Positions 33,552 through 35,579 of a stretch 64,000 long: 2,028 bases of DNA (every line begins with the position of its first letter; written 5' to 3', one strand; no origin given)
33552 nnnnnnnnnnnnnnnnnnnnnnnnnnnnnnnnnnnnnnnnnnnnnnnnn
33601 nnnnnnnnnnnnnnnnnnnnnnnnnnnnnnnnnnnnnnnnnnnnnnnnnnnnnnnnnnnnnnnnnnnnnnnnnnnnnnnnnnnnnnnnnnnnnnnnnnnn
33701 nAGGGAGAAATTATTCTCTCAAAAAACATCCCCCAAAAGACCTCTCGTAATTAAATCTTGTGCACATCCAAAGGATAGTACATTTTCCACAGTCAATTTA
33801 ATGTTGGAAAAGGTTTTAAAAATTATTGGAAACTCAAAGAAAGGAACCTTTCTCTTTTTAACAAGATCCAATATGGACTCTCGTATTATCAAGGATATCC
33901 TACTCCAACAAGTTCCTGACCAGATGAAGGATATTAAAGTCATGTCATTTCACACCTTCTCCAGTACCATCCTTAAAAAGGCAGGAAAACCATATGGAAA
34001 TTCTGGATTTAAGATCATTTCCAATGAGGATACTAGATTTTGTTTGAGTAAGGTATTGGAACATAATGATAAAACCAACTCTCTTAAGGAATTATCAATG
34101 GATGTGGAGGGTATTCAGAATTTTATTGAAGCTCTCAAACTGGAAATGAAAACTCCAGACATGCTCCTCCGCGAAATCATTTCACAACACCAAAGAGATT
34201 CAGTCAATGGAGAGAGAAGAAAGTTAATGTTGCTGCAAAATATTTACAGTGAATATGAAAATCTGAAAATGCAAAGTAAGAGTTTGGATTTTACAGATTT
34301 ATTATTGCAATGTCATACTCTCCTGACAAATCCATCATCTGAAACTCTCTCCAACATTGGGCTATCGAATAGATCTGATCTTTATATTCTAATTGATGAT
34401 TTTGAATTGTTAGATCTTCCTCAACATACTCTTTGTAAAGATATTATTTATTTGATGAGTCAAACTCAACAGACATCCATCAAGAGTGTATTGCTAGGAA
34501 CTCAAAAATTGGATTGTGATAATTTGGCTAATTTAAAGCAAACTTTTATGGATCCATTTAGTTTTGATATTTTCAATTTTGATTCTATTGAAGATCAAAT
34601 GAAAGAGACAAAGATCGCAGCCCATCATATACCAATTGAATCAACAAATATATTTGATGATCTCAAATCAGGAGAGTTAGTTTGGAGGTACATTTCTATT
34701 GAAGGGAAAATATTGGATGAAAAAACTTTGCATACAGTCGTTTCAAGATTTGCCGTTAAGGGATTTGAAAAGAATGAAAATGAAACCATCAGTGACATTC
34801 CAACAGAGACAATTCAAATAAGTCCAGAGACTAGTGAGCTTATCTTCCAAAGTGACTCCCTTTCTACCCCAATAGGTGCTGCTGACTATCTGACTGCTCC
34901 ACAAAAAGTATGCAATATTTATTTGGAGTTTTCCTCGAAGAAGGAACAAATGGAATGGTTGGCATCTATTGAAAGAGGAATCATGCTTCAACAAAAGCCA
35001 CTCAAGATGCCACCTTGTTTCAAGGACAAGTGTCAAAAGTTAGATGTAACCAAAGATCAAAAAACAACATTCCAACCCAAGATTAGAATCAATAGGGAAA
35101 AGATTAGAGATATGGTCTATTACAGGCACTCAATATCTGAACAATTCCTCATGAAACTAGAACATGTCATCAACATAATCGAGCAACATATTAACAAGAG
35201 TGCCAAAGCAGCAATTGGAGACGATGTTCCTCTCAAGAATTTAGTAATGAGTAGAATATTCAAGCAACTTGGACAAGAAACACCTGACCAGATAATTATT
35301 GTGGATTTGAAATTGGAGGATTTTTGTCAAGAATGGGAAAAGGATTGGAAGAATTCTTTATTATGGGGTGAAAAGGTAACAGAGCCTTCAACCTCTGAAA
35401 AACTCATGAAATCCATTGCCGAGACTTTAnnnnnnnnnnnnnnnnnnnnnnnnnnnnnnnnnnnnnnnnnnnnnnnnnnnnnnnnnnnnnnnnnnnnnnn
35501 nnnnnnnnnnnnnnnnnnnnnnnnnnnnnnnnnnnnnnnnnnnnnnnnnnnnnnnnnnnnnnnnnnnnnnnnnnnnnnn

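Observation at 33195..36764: UvrD-like pseudo-helicase fused to PH-like domains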

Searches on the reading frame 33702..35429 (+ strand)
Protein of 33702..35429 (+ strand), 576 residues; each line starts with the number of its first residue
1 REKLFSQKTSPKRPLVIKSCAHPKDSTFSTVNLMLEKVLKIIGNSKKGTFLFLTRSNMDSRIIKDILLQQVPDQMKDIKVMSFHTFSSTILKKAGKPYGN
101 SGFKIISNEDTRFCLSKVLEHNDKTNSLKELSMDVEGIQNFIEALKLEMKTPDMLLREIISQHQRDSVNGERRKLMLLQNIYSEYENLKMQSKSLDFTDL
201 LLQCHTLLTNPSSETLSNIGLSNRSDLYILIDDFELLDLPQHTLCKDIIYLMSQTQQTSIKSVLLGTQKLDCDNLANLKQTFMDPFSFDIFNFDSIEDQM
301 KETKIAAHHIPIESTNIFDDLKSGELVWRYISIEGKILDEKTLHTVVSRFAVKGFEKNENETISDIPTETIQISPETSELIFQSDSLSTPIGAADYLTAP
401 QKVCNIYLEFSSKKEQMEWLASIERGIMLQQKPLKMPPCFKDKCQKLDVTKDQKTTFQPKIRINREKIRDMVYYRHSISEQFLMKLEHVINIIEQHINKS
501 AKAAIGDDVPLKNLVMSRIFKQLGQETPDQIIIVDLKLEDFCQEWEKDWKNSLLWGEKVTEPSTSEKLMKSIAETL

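Call 42: predict_structure(alignment_id=A4)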
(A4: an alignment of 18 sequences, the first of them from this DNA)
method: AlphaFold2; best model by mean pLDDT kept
length: 576 residues; sequences in the alignment: 18
mean_pLDDT: 65.3   pTM: 0.49
mean pLDDT of the five models: 65.3, 64.0, 63.1, 62.5, 61.6
residues with pLDDT >= 90: 80; 70-90: 175; 50-70: 155; < 50: 166
segments of 3 or more residues with pLDDT < 50: 1-12, 18-26, 268-270, 283-287, 293-317, 383-393, 397-401, 433-475, 525-542, 551-562, 565-569, 571-576
pLDDT, mean of each block of 10 residues (from residue 1): 34 48 45 64 63 84 80 82 90 76 85 88 66 87 90 93 66 88 92 90 88 74 66 70 83 64 52 58 50 46 38 45 93 86 91 88 82 65 43 48 75 90 82 42 36 33 42 49 57 61 53 51 46 42 50 42 47 42
secondary structure, 60 per line:
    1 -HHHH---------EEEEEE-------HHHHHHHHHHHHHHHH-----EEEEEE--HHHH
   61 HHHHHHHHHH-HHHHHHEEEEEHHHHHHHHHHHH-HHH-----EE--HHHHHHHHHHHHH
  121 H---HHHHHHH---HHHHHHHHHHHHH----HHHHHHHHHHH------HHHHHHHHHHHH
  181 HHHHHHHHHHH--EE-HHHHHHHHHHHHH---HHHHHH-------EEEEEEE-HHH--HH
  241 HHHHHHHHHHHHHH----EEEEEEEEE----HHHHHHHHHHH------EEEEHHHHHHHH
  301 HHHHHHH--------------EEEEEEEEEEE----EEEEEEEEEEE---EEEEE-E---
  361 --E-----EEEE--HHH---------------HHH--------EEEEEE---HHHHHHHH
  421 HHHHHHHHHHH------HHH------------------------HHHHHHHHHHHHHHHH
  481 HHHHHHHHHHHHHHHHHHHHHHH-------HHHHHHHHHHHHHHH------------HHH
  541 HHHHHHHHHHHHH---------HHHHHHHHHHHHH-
elements in order: H2-5 E15-20 H28-43 E49-54 H57-70 H72-77 E78-82 H83-94 H108-121 H125-131 H135-147 H152-162 H169-191 H197-209 H213-218 E226-232 H239-254 E259-267 H272-282 E289-292 H293-307 E322-332 E337-347 E351-355 E369-372 E404-409 H413-431 H465-503 H511-525 H538-553 H563-575

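Call 45: fold_search(model_id=the predicted structure, library=pdb)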
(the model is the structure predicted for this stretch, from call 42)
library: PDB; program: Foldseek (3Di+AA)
matches with E <= 10: 969; with E <= 0.001: 54
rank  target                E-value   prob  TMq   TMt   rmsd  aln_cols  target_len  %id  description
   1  2pjr_F                6.3e-12  1.00  0.37  0.39   8.4       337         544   17  HELICASE PRODUCT COMPLEX (released 1999-04-08)
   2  2is4_B                5.4e-11  1.00  0.36  0.33   5.4       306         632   16  Crystal structure of UvrD-DNA-ADPNP ternary complex (released 2007-01-09)
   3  1pjr                  5.4e-11  1.00  0.35  0.33   5.4       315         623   16  STRUCTURE OF DNA HELICASE (released 1997-12-03)
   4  1qhg                  6.4e-11  1.00  0.35  0.33   5.2       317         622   17  STRUCTURE OF DNA HELICASE MUTANT WITH ADPNP (released 1999-07-13)
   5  9dci_A                6.4e-11  1.00  0.37  0.30   5.8       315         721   17  Mycobacterium tuberculosis UvrD1 dimer: apo compact conformation. (released 2025-03-19)
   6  2pjr_A                1.0e-10  1.00  0.37  0.39   8.8       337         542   17  HELICASE PRODUCT COMPLEX (released 1999-04-08)
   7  3pjr_A                2.7e-10  1.00  0.37  0.33   8.9       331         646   17  HELICASE SUBSTRATE COMPLEX (released 1999-04-08)
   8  4c30_D                3.9e-10  1.00  0.35  0.31   6.0       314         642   16  Crystal structure of Deinococcus radiodurans UvrD in complex with DNA, form 2 (released 2013-10-30)
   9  2is6_B                4.1e-10  1.00  0.35  0.32   5.5       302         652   15  Crystal structure of UvrD-DNA-ADPMgF3 ternary complex (released 2007-01-09)
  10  2is6_A                4.6e-10  1.00  0.36  0.32   5.3       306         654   15  Crystal structure of UvrD-DNA-ADPMgF3 ternary complex (released 2007-01-09)
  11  3lfu                  6.8e-10  1.00  0.36  0.33   5.1       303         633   16  Crystal Structure of E. coli UvrD (released 2011-02-02)
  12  4c2t_C                9.5e-10  1.00  0.36  0.32   5.9       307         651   17  Crystal structure of full length Deinococcus radiodurans UvrD in complex with DNA (released 2013-10-30)
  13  4c2t_D                1.0e-09  1.00  0.34  0.31   5.4       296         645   17  Crystal structure of full length Deinococcus radiodurans UvrD in complex with DNA (released 2013-10-30)
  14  1uaa_A                1.3e-09  1.00  0.36  0.33   5.3       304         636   16  E. COLI REP HELICASE/DNA COMPLEX (released 1998-07-09)
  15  2is1_B                1.4e-09  1.00  0.36  0.33   5.3       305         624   16  Crystal structure of UvrD-DNA-SO4 complex (released 2007-01-09)
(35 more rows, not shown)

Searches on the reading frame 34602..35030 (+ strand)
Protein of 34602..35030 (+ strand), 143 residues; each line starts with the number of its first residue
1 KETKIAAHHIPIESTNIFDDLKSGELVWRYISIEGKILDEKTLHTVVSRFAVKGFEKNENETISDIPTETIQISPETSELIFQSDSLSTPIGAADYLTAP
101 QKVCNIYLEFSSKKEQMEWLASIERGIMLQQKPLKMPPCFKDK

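Call 53: predict_structure(alignment_id=A6)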
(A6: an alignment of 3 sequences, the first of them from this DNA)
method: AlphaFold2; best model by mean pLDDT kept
length: 143 residues; sequences in the alignment: 3
mean_pLDDT: 39.3   pTM: 0.31
mean pLDDT of the five models: 39.3, 38.7, 35.7, 34.7, 34.3
residues with pLDDT >= 90: 0; 70-90: 0; 50-70: 14; < 50: 129
segments of 3 or more residues with pLDDT < 50: 1-41, 43-109, 123-143
pLDDT, mean of each block of 10 residues (from residue 1): 25 33 40 43 44 43 35 38 34 40 44 57 41 35 31
secondary structure, 60 per line:
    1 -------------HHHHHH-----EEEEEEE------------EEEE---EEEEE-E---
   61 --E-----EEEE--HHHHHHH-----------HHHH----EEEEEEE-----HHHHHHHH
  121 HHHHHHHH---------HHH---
elements in order: H14-19 E25-31 E44-47 E51-55 E69-72 H75-81 H93-96 E101-107 H113-128

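Call 56: search_protein_families(library=pfam, alignment_id=A6, max_evalue=10)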
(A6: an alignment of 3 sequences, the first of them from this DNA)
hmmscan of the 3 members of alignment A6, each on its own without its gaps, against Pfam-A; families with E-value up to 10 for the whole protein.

A. member 1, seq(143 aa): 1 family
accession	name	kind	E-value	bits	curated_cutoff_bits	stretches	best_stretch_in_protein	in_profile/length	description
PF17786.7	Mannosidase_ig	-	0.055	14.4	23.4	1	23-70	16-37/91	Mannosidase Ig/CBM-like domain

B. families by the number of members that match (of 3 scanned): 4 families
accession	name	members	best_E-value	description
PF22697.2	SOS1_NGEF_PH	1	0.005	SOS1/NGEF-like PH domain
PF00169.35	PH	1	0.018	PH domain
PF17786.7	Mannosidase_ig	1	0.055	Mannosidase Ig/CBM-like domain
PF21589.2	AP5B1_barrel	1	0.056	AP-5 complex subunit beta-1, beta-barrel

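Call 72: fold_search(model_id=the predicted structure, library=pdb)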
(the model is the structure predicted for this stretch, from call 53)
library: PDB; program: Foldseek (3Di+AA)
matches with E <= 10: 183; with E <= 0.001: 0
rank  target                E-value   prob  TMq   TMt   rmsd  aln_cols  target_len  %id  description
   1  4a6f_A                6.2e-01  0.20  0.22  0.28   5.9        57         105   16  Crystal structure of Slm1-PH domain in complex with Phosphoserine (released 2012-06-13)
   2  3nsu_A                7.0e-01  0.20  0.22  0.27   6.0        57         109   16  A Systematic Screen for Protein-Lipid Interactions in Saccharomyces cerevisiae (released 2010-12-15)
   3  4a6f_B                7.4e-01  0.18  0.22  0.27   5.7        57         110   16  Crystal structure of Slm1-PH domain in complex with Phosphoserine (released 2012-06-13)
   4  3nz3                  7.4e-01  0.06  0.19  0.25  14.9       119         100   10  Crystal structure of the mucin-binding domain of Spr1345 from Streptococcus pneumoniae (released 2011-04-20)
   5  1h4u                  9.6e-01  0.04  0.15  0.10   6.3        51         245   18  Domain G2 of mouse nidogen-1 (released 2001-06-28)
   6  2d9y_MODEL_1_A        1.1e+00  0.04  0.16  0.19  17.6       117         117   13  Solution structure of the PH domain of PEPP-3 from human (released 2006-06-13)
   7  5u78_C                1.3e+00  0.04  0.17  0.20  14.9       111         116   13  Crystal structure of ORP8 PH domain in P1211 space group (released 2017-10-18)
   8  1nty                  1.4e+00  0.03  0.16  0.08  15.2       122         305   11  Crystal structure of the first DH/PH domain of Trio to 1.7 A (released 2004-06-29)
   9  1gl4_A                1.4e+00  0.02  0.14  0.09   6.2        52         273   17  Nidogen-1 G2/Perlecan IG3 Complex (released 2001-11-28)
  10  8sz7                  1.5e+00  0.04  0.22  0.14  20.7       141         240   12  Cryo-EM of the GDP-bound human dynamin polymer assembled on the membrane in the super constricted state showing the seco (released 2024-05-01)
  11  4a6k_A                1.7e+00  0.12  0.22  0.27   5.9        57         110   16  Crystal structure of Slm1-PH domain in complex with D-myo-Inositol-4- phosphate (released 2012-06-13)
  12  1eaz                  1.7e+00  0.07  0.24  0.32  15.9       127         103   12  Crystal structure of the phosphoinositol (3,4)-bisphosphate binding PH domain of TAPP1 from human. (released 2002-07-11)
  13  5oc7_A                1.7e+00  0.03  0.16  0.20  15.7       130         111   13  Crystal structure of the pleckstrin-homology domain of Bcr-Abl in complex with monobody Mb(Bcr-PH_4). (released 2017-12-27)
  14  3nsu_B                1.8e+00  0.12  0.22  0.28   5.1        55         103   14  A Systematic Screen for Protein-Lipid Interactions in Saccharomyces cerevisiae (released 2010-12-15)
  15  2z0p_D                1.8e+00  0.05  0.21  0.19  15.7       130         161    8  Crystal structure of PH domain of Bruton's tyrosine kinase (released 2008-05-13)
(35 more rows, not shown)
